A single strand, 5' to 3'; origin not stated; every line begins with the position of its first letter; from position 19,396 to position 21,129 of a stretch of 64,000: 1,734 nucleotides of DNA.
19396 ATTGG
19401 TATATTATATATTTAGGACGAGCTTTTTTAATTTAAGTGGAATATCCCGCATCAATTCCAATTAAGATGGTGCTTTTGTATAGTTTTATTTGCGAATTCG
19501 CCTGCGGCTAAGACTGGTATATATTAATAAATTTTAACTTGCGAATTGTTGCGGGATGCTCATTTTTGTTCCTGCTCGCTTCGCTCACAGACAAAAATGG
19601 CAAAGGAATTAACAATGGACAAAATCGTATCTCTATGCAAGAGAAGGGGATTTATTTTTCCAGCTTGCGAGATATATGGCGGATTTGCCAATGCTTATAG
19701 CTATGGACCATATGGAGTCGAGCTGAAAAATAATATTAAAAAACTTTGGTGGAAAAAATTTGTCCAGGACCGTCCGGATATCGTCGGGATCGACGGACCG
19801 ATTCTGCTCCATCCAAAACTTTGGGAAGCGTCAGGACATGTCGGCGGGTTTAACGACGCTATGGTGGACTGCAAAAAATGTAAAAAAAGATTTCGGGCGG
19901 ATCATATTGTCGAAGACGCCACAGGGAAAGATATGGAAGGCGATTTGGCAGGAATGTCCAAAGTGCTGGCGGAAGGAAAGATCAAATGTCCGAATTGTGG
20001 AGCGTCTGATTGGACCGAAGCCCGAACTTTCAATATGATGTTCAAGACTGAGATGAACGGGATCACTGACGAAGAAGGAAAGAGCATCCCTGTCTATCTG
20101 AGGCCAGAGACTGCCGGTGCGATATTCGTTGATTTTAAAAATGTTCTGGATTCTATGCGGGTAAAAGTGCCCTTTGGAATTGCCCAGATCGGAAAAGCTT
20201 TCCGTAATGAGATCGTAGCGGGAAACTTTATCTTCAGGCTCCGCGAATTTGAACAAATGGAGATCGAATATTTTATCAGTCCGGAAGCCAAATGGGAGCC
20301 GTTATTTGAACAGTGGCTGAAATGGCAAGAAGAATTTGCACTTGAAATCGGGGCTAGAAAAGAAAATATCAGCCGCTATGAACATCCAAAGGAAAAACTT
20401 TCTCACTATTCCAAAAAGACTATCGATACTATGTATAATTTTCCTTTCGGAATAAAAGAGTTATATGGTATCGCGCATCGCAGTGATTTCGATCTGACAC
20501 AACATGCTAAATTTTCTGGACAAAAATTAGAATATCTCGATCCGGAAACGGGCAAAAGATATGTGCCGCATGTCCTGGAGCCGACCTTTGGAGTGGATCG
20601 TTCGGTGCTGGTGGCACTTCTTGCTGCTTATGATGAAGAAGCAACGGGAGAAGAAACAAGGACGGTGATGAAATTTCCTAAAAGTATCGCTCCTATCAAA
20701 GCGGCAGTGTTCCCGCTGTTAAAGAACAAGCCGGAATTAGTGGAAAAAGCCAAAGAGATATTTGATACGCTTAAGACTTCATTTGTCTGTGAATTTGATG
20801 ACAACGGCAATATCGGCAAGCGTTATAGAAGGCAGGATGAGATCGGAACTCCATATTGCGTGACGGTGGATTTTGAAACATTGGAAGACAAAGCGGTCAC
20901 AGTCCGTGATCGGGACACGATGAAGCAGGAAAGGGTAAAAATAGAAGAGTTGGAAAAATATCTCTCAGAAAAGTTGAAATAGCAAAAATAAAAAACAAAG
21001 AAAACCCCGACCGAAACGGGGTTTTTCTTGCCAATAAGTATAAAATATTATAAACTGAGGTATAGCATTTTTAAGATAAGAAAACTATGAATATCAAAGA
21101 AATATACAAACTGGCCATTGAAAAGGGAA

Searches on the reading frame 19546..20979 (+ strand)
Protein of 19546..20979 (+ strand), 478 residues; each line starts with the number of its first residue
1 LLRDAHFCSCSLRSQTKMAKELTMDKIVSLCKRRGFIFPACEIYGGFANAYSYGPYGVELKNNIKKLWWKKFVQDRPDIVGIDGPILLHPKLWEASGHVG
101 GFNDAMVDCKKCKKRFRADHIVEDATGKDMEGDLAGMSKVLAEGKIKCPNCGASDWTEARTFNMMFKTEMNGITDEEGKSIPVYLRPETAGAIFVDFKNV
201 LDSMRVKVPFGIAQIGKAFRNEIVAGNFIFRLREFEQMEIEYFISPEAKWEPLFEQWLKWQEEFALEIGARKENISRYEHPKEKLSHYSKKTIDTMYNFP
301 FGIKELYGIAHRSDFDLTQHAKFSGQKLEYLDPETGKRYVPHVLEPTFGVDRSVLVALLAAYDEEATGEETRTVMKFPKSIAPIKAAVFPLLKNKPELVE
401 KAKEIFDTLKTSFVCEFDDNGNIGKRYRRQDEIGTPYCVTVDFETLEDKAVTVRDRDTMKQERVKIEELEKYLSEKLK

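Call 70: search_protein_families(library=pfam, max_evalue=0.001, proteins=[window:19546-20979:+])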
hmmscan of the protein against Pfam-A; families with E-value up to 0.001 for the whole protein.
window:19546-20979:+ (478 aa): 2 families
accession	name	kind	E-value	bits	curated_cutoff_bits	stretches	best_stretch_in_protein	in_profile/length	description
PF03129.25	HGTP_anticodon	-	7.7e-24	84.1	21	1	385-475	1-93/94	Anticodon binding domain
PF00587.30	tRNA-synt_2b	-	1.4e-09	38.7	29.3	1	183-358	11-176/179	tRNA synthetase class II core domain (G, H, P, S and T)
